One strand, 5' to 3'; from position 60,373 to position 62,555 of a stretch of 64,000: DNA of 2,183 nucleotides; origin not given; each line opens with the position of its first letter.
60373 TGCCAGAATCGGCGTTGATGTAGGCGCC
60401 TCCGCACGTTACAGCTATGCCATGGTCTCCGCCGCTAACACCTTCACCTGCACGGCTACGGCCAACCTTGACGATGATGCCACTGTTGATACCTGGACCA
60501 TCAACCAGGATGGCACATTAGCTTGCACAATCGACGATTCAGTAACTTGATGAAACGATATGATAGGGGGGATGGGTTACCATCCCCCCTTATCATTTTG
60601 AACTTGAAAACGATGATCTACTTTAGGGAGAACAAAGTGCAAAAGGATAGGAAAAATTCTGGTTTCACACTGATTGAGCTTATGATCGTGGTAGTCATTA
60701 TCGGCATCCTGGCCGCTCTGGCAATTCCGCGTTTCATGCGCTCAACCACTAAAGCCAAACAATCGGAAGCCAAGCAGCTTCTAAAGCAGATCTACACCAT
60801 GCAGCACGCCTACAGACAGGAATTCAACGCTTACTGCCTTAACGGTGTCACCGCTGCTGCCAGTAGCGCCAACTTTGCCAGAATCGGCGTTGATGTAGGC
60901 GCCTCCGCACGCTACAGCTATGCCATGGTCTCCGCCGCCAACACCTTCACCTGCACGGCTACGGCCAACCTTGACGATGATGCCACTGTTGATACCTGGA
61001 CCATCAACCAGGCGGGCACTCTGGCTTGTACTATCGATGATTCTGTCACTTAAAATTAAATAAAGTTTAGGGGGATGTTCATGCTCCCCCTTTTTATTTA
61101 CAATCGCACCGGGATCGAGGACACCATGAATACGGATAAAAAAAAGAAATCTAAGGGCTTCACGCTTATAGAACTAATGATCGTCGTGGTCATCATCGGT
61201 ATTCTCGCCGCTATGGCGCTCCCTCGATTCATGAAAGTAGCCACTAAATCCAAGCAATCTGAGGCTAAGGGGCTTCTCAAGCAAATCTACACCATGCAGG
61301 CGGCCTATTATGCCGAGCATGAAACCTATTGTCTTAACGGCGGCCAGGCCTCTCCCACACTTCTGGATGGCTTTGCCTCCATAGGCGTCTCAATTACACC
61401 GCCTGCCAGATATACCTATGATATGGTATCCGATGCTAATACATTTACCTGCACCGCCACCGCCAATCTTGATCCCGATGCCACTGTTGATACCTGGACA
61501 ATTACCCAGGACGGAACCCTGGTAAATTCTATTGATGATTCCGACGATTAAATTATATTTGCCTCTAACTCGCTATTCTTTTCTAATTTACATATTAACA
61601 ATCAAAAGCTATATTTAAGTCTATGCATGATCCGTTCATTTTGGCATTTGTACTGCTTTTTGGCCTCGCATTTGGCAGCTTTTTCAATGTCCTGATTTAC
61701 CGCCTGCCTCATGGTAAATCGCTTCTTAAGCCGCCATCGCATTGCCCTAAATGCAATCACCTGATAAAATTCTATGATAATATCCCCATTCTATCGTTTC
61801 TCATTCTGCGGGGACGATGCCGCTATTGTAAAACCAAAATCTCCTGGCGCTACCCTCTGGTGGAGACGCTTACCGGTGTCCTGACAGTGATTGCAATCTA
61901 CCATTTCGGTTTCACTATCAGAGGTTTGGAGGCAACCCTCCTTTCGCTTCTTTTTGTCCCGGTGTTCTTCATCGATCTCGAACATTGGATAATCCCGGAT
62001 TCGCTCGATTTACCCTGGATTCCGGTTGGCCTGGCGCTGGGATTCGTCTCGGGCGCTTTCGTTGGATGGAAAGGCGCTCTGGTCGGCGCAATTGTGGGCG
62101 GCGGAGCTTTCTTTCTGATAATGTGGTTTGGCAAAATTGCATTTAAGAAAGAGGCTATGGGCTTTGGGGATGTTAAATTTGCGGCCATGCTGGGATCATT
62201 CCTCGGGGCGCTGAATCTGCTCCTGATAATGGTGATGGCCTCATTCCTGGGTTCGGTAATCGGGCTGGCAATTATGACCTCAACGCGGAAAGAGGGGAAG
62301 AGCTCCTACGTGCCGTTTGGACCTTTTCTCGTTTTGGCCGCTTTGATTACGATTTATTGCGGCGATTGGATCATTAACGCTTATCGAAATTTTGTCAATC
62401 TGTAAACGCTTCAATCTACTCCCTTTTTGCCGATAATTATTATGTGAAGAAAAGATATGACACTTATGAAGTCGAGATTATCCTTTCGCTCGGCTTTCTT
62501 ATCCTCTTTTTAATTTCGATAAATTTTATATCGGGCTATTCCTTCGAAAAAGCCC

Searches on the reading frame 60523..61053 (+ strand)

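Call 4: search_protein_families(library=pfam, proteins=[window:60523-61053:+], max_evalue=0.01)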
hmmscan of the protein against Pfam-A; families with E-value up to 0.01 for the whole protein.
window:60523-61053:+ (176 aa): 2 families
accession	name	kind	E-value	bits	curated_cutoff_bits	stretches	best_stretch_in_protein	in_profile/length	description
PF07963.17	N_methyl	-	1.8e-10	40.4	21.2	1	43-67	2-26/27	Prokaryotic N-terminal methylation motif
PF16732.10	ComP_DUS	-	1.6e-05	26.1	27.3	1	69-149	1-75/87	Type IV minor pilin ComP, DNA uptake sequence receptor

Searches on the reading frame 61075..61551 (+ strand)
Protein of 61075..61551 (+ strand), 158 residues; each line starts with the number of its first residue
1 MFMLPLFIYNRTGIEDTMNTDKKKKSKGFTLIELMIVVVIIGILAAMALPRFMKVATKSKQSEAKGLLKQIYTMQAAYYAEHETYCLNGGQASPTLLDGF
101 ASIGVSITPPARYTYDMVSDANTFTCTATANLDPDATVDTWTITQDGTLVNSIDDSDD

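Call 4: search_protein_families(library=pfam, proteins=[window:61075-61551:+], max_evalue=0.01)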
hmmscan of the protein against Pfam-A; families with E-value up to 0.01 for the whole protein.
window:61075-61551:+ (158 aa): 3 families
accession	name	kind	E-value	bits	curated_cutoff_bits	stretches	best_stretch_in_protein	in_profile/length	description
PF07963.17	N_methyl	-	5.3e-11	42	21.2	1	23-49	1-27/27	Prokaryotic N-terminal methylation motif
PF16732.10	ComP_DUS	-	1.3e-06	29.6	27.3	1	50-131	1-75/87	Type IV minor pilin ComP, DNA uptake sequence receptor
PF16734.10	Pilin_GH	-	0.0042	17.9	28.9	1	61-131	1-63/114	Type IV pilin-like G and H, putative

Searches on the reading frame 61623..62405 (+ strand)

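Call 4: search_protein_families(library=pfam, proteins=[window:61623-62405:+], max_evalue=0.01)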
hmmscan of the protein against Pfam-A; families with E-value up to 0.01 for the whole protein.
window:61623-62405:+ (260 aa): 2 families
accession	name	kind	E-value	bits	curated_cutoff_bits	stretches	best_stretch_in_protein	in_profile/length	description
PF06750.18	A24_N_bact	-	7.4e-38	128.9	23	1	12-95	1-84/84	Bacterial Peptidase A24 N-terminal domain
PF01478.23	Peptidase_A24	-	3.2e-16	60.1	26.5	1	107-215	3-104/104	Type IV leader peptidase family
